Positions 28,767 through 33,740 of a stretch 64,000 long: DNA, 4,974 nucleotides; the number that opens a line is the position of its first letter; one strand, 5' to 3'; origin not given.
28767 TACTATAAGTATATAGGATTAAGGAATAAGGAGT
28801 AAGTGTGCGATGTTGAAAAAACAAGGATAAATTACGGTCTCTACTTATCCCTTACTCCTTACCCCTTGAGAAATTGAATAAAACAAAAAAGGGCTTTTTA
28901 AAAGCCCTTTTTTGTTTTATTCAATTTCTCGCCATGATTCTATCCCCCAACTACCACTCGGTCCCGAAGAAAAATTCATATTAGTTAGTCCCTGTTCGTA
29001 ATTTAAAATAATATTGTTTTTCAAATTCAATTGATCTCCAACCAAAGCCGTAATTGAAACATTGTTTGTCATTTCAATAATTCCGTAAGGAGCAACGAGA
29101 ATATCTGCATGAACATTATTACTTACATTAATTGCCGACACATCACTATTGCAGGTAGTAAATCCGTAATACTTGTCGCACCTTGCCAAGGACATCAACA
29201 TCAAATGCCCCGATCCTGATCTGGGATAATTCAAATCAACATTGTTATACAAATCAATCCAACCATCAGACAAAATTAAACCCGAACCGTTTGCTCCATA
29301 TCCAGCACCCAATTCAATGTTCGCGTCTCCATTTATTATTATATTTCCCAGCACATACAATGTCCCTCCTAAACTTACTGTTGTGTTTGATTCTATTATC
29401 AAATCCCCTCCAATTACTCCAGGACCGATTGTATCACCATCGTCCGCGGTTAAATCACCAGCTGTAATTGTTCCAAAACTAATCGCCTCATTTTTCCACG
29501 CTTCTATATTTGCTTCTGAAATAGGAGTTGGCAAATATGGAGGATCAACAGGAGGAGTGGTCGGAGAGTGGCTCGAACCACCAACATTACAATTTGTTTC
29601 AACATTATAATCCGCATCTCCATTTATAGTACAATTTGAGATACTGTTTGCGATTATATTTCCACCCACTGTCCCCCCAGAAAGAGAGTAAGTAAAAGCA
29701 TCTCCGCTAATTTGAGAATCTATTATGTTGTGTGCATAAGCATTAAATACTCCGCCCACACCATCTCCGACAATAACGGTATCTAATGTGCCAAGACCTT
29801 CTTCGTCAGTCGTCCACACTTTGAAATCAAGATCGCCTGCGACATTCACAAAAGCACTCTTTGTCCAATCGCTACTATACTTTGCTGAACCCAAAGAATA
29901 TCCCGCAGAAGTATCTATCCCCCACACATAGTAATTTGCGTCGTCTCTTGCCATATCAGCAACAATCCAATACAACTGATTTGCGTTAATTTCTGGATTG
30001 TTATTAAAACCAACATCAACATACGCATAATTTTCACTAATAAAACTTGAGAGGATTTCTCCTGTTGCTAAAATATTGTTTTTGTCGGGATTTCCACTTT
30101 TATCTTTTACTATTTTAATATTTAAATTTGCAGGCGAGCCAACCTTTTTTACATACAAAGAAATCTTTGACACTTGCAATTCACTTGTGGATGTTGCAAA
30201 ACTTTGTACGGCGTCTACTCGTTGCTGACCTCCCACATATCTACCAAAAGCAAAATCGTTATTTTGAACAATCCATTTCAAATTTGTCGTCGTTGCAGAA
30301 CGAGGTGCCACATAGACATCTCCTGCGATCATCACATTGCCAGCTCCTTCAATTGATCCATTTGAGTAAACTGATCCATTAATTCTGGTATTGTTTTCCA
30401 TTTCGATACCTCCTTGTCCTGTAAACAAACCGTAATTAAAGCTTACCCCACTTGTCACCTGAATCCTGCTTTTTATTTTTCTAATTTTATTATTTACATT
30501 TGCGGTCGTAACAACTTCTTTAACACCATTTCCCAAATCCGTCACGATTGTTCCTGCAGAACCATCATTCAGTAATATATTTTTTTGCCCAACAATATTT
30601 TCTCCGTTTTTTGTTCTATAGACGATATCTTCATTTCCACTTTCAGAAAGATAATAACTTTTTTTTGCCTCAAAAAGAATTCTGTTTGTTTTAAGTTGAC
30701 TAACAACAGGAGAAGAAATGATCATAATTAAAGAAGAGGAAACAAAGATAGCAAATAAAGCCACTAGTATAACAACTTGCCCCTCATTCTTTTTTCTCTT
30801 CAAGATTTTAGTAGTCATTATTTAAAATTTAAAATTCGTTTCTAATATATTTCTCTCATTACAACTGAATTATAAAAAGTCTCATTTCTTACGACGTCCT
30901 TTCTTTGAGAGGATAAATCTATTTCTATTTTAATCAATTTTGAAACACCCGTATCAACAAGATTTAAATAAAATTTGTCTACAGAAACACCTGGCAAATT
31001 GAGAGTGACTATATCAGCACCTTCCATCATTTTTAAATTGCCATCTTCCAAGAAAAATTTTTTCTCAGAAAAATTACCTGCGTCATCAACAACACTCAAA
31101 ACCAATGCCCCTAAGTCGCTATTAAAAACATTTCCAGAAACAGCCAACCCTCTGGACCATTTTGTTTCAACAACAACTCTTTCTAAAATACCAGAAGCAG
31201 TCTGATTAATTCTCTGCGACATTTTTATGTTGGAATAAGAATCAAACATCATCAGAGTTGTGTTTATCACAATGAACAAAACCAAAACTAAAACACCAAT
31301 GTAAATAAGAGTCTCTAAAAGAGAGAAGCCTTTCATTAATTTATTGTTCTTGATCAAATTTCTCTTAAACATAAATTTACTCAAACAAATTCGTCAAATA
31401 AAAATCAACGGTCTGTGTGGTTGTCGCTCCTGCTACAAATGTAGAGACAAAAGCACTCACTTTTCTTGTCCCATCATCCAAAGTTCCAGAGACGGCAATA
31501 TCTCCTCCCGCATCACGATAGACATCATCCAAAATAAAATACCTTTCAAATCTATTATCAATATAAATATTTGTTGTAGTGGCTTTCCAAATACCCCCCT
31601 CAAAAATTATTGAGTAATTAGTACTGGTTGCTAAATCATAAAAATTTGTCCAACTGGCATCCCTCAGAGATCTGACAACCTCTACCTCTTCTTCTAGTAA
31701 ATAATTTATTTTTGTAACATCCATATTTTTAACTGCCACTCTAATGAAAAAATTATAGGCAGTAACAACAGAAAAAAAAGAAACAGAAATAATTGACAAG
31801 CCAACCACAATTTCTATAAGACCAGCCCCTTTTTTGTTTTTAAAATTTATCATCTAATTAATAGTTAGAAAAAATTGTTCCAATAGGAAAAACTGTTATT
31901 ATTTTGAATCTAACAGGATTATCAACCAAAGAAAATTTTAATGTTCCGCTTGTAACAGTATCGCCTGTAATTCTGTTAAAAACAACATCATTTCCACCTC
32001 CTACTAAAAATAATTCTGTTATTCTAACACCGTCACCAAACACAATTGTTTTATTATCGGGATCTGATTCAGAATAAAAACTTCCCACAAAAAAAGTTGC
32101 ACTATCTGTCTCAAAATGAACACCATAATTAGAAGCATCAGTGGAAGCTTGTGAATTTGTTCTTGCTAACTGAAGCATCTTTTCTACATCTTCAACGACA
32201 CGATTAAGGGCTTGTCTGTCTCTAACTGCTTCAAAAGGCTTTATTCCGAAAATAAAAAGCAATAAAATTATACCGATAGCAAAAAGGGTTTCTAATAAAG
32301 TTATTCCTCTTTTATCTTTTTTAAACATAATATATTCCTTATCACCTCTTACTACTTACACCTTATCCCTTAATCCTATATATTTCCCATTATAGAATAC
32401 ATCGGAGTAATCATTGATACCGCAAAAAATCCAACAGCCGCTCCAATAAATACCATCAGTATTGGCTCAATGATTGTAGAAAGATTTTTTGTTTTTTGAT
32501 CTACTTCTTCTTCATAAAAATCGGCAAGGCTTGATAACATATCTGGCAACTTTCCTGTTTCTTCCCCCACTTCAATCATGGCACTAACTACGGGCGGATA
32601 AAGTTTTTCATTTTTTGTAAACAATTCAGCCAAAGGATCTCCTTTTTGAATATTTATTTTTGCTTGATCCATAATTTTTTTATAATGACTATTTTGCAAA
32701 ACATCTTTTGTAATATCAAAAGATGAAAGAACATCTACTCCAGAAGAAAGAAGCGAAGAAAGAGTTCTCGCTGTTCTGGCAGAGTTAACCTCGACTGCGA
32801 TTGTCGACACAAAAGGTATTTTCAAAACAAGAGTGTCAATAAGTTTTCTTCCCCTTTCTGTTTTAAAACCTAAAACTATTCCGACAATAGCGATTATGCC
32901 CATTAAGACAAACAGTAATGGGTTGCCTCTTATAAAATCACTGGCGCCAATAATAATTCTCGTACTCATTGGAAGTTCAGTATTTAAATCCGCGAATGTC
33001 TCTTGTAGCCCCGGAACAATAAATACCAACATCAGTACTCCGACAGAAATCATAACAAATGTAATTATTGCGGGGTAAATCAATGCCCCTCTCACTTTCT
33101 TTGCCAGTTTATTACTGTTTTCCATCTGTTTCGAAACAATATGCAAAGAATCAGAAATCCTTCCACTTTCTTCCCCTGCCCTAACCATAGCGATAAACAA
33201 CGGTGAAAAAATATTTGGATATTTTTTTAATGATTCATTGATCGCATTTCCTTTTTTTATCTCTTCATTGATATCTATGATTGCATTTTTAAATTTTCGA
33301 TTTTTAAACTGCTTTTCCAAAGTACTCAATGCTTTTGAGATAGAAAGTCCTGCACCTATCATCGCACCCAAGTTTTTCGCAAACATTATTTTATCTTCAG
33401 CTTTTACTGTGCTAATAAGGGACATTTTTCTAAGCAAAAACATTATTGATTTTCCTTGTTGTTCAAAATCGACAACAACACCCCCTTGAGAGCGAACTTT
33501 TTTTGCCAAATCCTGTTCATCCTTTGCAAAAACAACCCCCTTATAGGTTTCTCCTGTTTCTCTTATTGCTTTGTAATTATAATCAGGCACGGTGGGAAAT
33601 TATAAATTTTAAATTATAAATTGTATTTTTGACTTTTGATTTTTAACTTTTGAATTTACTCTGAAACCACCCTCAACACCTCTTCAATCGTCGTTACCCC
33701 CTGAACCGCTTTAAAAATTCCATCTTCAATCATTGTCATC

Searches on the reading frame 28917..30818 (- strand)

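Call 3: search_protein_families(library=pfam, proteins=[window:28917-30818:-], max_evalue=1)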
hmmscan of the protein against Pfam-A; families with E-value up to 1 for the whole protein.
window:28917-30818:- (633 aa): 1 family
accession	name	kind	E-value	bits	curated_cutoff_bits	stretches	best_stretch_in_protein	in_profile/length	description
PF24163.2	HCP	-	0.94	10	27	1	6-107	14-110/169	Head completion protein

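Call 4: search_protein_families(library=ncbifam, proteins=[window:28917-30818:-], max_evalue=1)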
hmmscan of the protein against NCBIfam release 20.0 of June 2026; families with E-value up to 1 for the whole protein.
window:28917-30818:- (633 aa): 0 families

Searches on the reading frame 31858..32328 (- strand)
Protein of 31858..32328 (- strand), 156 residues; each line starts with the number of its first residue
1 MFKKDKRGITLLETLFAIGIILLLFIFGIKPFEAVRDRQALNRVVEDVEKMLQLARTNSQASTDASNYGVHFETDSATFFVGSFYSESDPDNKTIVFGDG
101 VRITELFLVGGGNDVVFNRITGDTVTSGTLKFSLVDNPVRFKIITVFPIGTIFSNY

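Call 14: search_protein_families(library=pfam, proteins=[window:31858-32328:-], max_evalue=0.01)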
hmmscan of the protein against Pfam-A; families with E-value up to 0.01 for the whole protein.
window:31858-32328:- (156 aa): 2 families
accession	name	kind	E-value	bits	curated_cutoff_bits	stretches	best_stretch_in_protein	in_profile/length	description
PF07963.17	N_methyl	-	0.0036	17.3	21.2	1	4-26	2-24/27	Prokaryotic N-terminal methylation motif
PF13800.11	Sigma_reg_N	-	0.0077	16.9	26.3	0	2-73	4-75/91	Sigma factor regulator N-terminal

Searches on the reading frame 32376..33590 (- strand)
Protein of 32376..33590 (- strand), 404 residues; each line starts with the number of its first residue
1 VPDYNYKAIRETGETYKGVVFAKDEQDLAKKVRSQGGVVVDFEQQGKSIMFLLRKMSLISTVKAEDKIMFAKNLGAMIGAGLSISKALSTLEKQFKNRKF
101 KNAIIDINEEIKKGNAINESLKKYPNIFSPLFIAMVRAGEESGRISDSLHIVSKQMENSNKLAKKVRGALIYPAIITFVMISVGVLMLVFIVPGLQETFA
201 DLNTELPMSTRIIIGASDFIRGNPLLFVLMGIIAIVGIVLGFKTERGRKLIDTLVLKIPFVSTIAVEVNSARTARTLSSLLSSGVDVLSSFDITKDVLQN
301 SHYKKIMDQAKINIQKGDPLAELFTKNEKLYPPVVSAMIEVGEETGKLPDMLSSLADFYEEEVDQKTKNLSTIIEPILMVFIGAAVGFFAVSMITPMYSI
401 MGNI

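Call 14: search_protein_families(library=pfam, proteins=[window:32376-33590:-], max_evalue=0.01)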
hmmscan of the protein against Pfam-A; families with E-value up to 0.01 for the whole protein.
window:32376-33590:- (404 aa): 1 family
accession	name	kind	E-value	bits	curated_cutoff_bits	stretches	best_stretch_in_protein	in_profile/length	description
PF00482.28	T2SSF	-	4.5e-59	198.3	25.2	2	70-193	1-125/125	Type II secretion system (T2SS), protein F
